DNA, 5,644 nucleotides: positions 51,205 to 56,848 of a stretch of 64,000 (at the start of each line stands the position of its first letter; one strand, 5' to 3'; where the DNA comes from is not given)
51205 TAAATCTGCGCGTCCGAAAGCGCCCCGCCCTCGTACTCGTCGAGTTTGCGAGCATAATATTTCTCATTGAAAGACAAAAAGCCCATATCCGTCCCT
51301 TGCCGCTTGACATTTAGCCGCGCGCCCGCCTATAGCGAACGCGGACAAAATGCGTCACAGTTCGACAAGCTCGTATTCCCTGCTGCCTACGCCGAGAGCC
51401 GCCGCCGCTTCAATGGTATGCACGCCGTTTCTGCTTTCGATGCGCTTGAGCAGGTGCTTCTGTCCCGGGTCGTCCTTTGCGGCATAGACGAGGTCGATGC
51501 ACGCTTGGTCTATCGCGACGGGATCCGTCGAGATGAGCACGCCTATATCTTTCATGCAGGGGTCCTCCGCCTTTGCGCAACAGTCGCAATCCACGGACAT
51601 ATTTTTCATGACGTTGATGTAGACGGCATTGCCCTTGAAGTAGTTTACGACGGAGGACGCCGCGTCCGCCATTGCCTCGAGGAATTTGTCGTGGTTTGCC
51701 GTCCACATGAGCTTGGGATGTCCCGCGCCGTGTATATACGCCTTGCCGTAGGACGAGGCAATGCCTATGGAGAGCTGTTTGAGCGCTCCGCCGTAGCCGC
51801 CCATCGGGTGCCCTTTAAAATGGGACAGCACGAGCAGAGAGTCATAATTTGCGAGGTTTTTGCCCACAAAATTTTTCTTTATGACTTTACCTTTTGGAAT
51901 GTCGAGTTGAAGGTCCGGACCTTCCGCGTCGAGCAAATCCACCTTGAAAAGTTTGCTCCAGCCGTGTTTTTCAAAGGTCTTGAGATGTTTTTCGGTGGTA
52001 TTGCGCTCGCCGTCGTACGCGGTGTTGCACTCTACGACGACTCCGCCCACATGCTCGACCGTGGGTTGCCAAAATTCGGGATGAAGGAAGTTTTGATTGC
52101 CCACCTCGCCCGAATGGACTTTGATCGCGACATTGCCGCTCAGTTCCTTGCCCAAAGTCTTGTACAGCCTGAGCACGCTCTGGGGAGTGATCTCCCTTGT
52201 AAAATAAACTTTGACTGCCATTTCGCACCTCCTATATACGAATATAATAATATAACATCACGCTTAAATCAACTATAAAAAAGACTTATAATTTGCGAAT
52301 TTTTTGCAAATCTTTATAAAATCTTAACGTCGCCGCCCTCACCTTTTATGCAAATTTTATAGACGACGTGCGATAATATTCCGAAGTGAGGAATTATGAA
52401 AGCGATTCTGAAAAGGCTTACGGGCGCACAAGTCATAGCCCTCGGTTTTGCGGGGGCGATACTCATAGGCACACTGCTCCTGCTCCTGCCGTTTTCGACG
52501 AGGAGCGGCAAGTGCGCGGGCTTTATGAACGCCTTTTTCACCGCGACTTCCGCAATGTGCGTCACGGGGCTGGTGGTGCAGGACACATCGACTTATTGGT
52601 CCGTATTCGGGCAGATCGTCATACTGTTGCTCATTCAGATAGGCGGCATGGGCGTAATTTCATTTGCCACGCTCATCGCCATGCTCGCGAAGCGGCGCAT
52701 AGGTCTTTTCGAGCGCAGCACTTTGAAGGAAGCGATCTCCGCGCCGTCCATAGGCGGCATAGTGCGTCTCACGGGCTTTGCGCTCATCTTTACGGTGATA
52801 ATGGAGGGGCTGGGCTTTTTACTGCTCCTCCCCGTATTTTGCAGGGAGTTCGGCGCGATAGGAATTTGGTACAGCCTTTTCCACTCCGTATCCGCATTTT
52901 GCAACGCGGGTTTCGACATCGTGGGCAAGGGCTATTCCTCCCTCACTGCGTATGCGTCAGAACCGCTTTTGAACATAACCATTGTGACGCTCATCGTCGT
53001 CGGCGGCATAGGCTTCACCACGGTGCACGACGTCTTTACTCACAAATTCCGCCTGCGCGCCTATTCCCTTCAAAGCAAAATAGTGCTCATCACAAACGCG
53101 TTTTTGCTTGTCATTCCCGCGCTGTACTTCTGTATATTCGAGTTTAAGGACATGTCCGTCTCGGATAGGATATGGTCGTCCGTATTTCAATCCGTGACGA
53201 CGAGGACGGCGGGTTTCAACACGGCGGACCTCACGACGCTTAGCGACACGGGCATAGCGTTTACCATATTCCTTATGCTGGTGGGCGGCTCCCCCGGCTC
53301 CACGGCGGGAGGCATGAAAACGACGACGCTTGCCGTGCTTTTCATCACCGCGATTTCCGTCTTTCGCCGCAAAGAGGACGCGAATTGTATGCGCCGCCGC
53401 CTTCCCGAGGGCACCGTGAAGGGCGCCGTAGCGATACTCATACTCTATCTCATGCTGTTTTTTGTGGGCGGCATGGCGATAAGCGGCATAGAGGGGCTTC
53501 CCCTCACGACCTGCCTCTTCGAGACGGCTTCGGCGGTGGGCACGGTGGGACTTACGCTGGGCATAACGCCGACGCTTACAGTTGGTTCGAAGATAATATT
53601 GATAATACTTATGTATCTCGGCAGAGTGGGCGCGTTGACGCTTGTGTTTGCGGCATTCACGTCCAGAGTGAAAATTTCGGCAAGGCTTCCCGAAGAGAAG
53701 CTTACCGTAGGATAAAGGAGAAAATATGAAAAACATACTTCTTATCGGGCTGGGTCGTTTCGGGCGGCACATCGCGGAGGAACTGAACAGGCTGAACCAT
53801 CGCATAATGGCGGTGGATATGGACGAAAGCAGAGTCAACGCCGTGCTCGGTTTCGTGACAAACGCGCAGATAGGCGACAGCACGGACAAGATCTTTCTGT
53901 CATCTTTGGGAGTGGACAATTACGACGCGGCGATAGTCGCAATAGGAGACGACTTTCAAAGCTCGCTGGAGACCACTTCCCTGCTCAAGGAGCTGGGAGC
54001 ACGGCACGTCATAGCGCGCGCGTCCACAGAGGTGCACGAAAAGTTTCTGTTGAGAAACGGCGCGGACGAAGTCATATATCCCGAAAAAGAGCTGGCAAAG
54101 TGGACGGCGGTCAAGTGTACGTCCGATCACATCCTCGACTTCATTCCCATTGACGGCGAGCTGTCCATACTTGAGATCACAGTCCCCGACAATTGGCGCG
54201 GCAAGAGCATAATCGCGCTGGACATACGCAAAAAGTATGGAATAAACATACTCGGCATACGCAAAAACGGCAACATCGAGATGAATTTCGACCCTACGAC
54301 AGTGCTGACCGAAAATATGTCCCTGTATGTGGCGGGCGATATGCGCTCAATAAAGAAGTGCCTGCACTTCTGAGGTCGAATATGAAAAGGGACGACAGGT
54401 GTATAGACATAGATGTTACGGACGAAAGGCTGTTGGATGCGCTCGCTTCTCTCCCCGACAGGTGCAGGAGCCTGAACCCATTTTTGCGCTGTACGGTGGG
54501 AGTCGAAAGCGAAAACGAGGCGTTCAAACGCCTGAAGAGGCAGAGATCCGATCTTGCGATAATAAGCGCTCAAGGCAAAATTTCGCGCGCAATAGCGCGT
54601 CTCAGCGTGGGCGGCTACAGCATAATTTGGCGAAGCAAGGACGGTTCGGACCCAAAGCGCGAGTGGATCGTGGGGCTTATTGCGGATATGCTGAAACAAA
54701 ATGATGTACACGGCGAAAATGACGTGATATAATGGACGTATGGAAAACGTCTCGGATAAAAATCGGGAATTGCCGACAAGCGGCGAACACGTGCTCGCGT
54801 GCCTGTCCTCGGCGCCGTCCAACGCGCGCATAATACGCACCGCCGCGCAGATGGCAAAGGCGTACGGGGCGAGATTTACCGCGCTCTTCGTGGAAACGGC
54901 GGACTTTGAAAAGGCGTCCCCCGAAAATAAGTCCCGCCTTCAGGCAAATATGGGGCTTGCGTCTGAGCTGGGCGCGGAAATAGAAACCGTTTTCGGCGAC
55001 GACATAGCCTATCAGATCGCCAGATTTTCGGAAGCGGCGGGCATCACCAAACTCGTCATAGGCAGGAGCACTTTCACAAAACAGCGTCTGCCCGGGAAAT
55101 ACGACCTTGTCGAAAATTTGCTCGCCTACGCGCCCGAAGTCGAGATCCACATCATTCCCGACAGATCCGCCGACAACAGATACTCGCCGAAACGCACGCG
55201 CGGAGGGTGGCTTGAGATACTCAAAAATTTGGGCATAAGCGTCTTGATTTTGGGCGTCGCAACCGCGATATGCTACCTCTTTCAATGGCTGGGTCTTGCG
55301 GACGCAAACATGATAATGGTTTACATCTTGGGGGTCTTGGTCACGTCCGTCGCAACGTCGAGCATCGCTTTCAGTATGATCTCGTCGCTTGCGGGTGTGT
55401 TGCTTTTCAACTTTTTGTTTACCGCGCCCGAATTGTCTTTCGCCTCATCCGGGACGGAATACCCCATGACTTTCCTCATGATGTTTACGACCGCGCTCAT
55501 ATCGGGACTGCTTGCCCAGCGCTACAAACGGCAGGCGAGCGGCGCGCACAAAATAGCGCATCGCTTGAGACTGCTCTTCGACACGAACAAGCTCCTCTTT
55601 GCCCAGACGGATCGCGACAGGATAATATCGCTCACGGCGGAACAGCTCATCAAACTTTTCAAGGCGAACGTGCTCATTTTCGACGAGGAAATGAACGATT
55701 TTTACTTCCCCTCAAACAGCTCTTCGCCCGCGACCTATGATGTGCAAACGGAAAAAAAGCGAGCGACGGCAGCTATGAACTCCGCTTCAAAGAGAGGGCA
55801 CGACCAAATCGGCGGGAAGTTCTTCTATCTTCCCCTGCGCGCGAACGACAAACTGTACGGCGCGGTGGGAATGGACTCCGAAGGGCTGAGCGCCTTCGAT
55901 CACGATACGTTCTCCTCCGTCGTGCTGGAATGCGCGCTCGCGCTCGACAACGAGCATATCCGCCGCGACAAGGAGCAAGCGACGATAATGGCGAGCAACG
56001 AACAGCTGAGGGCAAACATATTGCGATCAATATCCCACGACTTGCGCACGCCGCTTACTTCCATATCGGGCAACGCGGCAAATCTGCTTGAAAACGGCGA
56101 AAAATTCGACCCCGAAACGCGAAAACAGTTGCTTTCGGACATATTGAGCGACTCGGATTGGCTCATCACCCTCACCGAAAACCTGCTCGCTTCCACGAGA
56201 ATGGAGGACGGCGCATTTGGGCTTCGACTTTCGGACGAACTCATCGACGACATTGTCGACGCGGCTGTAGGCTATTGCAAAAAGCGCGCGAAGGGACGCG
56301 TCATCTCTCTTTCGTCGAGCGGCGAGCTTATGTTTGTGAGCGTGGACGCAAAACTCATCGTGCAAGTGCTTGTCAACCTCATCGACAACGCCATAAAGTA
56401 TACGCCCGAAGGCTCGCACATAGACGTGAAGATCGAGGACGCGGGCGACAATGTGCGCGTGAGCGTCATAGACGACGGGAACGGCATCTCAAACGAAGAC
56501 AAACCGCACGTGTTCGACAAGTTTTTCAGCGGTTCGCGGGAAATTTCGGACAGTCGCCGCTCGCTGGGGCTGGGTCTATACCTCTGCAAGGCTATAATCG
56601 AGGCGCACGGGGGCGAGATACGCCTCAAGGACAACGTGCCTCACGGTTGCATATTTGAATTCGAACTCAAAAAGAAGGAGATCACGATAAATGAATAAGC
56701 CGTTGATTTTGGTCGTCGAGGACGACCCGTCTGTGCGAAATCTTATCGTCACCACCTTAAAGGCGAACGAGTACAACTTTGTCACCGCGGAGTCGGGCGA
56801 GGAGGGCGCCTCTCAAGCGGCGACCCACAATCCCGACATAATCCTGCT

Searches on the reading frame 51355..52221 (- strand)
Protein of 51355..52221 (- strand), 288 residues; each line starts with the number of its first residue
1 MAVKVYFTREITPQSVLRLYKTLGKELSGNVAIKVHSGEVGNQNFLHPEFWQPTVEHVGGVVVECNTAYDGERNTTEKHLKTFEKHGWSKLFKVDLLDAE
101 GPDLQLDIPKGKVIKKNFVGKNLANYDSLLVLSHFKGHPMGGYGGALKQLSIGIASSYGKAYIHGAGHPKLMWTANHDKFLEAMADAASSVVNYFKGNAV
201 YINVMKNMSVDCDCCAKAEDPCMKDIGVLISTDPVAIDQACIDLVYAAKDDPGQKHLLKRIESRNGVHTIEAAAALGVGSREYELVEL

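Call 79: search_protein_families(library=pfam, proteins=[window:51355-52221:-], max_evalue=0.0001)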
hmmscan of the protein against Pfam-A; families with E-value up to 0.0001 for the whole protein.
window:51355-52221:- (288 aa): 1 family
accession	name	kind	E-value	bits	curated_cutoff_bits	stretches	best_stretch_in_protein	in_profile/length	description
PF04015.17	DUF362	-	2.4e-49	168.5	24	1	31-243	1-200/200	Domain of unknown function (DUF362)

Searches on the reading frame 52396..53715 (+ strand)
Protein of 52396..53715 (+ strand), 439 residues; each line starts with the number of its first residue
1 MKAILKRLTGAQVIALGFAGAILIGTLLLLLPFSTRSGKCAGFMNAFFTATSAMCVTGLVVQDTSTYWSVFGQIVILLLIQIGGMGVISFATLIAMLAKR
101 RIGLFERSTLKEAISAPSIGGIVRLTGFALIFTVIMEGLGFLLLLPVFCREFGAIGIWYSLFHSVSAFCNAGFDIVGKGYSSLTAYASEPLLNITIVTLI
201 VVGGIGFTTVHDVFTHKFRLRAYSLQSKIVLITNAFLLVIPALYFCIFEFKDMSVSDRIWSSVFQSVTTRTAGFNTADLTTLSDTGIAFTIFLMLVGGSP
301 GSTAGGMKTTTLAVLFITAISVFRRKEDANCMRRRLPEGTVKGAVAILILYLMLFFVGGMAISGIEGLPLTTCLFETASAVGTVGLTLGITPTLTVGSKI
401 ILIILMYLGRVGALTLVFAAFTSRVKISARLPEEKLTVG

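Call 79: search_protein_families(library=pfam, proteins=[window:52396-53715:+], max_evalue=0.0001)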
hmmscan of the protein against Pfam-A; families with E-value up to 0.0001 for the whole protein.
window:52396-53715:+ (439 aa): 1 family
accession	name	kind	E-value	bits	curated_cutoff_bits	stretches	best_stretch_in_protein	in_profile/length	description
PF02386.22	TrkH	-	5.9e-55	187.1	27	1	37-420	57-490/502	Cation transport protein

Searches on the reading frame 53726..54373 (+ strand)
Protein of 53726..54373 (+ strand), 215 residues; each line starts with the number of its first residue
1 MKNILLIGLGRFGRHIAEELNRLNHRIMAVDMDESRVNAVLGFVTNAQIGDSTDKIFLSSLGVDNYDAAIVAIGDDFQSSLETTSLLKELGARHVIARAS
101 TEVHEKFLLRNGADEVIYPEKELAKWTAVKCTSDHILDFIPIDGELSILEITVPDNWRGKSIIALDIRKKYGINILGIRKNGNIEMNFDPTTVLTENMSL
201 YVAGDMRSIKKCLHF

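Call 79: search_protein_families(library=pfam, proteins=[window:53726-54373:+], max_evalue=0.0001)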
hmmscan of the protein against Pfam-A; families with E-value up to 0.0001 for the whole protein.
window:53726-54373:+ (215 aa): 2 families
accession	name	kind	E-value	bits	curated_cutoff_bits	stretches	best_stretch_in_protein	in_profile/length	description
PF02254.24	TrkA_N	-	3.4e-28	98.7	23.8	1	4-119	1-116/116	TrkA-N domain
PF02080.26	TrkA_C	-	4.6e-11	42.9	27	1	149-210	2-64/71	TrkA-C domain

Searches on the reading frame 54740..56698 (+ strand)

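Call 79: search_protein_families(library=pfam, proteins=[window:54740-56698:+], max_evalue=0.0001)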
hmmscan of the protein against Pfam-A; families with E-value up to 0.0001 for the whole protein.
window:54740-56698:+ (652 aa): 3 families
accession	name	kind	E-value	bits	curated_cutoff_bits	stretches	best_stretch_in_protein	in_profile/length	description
PF02518.31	HATPase_c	-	2.2e-28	99.3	26.4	1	536-646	2-110/111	Histidine kinase-, DNA gyrase B-, and HSP90-like ATPase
PF13493.11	DUF4118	-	7.2e-25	87.3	28.4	1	165-269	2-104/107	Domain of unknown function (DUF4118)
PF00512.31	HisKA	-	3.2e-14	53.2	26.9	1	425-491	3-66/66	His Kinase A (phospho-acceptor) domain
